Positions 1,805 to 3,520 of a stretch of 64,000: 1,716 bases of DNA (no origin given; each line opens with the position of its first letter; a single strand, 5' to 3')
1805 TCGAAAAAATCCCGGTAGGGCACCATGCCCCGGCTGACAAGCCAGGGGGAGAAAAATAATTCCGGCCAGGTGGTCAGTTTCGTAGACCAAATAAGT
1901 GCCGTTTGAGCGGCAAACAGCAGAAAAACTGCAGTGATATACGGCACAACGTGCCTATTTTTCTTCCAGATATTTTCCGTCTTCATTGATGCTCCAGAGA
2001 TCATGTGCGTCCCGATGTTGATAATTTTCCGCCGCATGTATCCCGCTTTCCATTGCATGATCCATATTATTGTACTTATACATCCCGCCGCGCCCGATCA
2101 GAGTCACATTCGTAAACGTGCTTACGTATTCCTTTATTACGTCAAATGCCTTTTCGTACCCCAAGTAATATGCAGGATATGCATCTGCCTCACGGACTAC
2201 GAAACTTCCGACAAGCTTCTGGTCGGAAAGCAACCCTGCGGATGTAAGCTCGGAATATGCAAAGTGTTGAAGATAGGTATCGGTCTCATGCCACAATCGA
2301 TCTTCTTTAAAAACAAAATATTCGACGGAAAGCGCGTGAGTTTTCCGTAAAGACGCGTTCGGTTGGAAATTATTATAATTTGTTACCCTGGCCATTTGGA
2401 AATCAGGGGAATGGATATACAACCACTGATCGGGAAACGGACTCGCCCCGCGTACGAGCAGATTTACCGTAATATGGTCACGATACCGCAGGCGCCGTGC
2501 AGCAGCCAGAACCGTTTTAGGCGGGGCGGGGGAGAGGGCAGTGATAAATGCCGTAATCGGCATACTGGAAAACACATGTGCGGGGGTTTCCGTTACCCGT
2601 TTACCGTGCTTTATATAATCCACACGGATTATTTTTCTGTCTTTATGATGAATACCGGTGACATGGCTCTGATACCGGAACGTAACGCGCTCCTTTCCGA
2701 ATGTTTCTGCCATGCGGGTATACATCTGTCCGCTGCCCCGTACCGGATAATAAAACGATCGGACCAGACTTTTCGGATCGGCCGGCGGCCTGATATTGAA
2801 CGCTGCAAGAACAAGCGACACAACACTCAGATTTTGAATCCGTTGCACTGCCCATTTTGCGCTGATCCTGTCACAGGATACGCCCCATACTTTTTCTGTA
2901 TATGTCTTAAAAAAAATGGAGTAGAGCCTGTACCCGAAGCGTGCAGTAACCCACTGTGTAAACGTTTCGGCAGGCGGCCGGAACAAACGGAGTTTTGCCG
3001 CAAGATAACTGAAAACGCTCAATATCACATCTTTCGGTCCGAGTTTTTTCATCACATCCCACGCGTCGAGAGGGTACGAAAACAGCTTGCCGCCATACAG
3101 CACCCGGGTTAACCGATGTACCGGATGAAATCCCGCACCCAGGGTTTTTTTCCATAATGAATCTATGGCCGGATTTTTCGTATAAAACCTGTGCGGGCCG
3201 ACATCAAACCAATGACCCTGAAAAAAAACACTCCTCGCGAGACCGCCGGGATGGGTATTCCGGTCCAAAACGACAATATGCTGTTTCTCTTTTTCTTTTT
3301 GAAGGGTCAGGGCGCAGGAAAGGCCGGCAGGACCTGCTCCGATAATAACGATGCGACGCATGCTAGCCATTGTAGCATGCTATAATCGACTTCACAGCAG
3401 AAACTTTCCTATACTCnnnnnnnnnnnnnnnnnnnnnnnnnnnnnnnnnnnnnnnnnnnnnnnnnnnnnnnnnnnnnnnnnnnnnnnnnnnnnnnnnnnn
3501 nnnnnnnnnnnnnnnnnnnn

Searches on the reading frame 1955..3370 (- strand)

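Call 39: search_protein_families(library=pfam, proteins=[window:1955-3370:-], max_evalue=0.001)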
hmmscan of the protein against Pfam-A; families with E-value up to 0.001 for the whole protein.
window:1955-3370:- (471 aa): 10 families
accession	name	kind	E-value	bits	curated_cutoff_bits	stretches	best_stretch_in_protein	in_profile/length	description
PF13450.12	NAD_binding_8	-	3.7e-15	56.4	21.9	1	9-75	1-67/68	NAD(P)-binding Rossmann-like domain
PF01593.30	Amino_oxidase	-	1.1e-12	48.4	19.8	1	15-448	2-440/443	Flavin containing amine oxidoreductase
PF01266.30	DAO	-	1.7e-07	31.5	27.9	1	6-254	1-186/353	FAD dependent oxidoreductase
PF03486.20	HI0933_like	-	2.7e-06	27.4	50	1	6-42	2-36/244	HI0933-like protein Rossmann domain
PF13738.12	Pyr_redox_3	-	4.5e-06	26.6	30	1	8-39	1-31/305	Pyridine nucleotide-disulphide oxidoreductase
PF07992.20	Pyr_redox_2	-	5.2e-06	26.5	26.1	1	6-42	2-37/291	Pyridine nucleotide-disulphide oxidoreductase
PF01946.23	Thi4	-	4.8e-05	23.1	26.2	1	7-43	20-55/235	Thi4 family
PF00890.30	FAD_binding_2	-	0.00019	21.2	20.4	1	7-36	2-29/414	FAD binding domain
PF00070.33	Pyr_redox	-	0.00067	20.6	22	0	6-34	1-29/82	Pyridine nucleotide-disulphide oxidoreductase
PF13454.12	NAD_binding_9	-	0.00092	19.6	21.8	0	8-45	1-41/155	FAD-NAD(P)-binding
